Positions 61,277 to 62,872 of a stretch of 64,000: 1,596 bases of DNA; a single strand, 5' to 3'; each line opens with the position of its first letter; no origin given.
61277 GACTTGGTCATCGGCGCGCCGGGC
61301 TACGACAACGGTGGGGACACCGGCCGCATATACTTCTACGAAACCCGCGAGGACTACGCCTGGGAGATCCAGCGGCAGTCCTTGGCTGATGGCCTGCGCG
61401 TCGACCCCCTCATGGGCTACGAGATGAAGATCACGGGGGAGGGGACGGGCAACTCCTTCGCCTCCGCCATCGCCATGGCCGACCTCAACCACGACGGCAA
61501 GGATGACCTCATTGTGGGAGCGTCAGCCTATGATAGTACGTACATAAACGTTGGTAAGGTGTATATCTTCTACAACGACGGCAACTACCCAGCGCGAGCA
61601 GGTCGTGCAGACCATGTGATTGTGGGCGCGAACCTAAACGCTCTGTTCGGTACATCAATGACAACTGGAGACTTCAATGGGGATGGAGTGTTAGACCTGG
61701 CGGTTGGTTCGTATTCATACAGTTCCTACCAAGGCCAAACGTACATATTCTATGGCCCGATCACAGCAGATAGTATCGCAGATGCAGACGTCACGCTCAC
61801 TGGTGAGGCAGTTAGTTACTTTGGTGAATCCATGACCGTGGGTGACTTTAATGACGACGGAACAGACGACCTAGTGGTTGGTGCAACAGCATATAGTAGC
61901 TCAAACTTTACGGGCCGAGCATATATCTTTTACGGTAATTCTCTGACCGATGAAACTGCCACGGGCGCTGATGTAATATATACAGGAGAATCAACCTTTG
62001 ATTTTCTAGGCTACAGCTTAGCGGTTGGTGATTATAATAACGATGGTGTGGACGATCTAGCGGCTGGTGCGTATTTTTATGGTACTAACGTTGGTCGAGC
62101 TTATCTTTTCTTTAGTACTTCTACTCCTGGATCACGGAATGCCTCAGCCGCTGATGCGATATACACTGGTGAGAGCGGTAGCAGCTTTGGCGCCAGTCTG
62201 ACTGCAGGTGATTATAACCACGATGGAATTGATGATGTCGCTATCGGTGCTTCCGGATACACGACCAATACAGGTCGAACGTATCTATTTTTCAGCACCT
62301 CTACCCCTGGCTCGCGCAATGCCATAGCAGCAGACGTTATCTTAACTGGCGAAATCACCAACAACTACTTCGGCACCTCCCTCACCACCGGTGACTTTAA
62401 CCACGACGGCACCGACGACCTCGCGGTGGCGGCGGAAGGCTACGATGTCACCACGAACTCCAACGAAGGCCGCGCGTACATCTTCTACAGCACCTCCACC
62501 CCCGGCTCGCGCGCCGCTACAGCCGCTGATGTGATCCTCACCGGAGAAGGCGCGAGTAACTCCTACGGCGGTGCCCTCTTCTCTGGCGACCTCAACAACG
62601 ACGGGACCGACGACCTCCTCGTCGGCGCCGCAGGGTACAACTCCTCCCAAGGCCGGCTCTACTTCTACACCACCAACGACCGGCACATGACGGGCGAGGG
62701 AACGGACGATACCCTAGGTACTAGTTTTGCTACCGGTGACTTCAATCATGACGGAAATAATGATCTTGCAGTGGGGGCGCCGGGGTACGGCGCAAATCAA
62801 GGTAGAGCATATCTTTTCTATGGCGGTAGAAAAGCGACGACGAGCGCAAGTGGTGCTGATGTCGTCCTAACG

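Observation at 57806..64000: Giant FG-GAP repeat surface protein missing from the ORF track; 28 blades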

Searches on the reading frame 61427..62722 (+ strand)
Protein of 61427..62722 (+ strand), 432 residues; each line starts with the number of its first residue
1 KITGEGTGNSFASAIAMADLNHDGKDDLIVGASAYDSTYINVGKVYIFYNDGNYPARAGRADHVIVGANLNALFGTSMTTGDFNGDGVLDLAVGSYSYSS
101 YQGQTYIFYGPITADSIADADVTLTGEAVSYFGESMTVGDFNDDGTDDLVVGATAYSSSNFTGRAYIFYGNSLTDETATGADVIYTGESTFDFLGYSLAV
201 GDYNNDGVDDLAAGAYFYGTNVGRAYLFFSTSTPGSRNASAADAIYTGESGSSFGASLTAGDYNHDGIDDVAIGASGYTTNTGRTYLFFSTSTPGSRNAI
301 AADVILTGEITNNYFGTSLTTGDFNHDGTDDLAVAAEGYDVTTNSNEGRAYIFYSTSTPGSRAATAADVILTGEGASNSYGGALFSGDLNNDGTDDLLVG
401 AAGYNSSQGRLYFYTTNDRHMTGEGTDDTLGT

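Call 72: search_solved_structures(query=window:61427-62722:+, max_evalue=0.001)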
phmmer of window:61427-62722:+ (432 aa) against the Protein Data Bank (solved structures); distinct sequences matched with E-value up to 0.001: 62 (the best 60 are shown).
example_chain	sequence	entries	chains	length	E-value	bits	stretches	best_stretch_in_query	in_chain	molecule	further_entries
3k6s_A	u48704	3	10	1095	3e-14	56.1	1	83-339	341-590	Integrin alpha-X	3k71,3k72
5es4_A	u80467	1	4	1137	3.2e-14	56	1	83-339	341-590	Integrin alpha-X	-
4neh_A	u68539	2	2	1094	5.1e-14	55.3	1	83-339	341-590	Integrin alpha-X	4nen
3v4p_A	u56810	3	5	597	8.4e-14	54.6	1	3-158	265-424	Integrin alpha-4 | Integrin alpha4 subunit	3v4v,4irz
2vc2_A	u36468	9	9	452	2e-13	53.4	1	73-278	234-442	INTEGRIN ALPHA-IIB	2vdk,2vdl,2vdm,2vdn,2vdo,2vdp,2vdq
3fcu_A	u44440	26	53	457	3e-13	52.8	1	73-278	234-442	Integrin, alpha 2b | Integrin alpha-IIb | Integrin alphaIIB beta3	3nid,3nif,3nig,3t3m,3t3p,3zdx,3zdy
7td8_A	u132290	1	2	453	3.1e-13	52.8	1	73-278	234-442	Integrin alpha-IIb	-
4z7q_A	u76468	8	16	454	3.1e-13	52.8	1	73-278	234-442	Integrin alpha-IIb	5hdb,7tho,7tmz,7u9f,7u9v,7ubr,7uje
4z7n_A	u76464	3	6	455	3.1e-13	52.7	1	73-278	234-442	Integrin alpha-IIb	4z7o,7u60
9ind_A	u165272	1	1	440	3.4e-13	52.6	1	186-405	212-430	Integrin alpha-V heavy chain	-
9p95_A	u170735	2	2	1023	4.8e-13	52.1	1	3-158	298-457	Integrin alpha-4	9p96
9rm9_A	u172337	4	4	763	6e-13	51.8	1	187-341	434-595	Isoform 2 of Integrin alpha-M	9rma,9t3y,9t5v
9t5w_A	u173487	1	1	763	6e-13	51.8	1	187-341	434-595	Isoform 2 of Integrin alpha-M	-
7p2d_A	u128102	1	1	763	6.1e-13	51.8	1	187-341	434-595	Isoform 2 of Integrin alpha-M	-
4wjk_A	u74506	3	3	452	6.1e-13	51.8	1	130-341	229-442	Integrin alpha-5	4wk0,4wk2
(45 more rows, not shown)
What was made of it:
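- The closest PDB sequences are the Ca-binding blades of integrin alpha (call 72).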
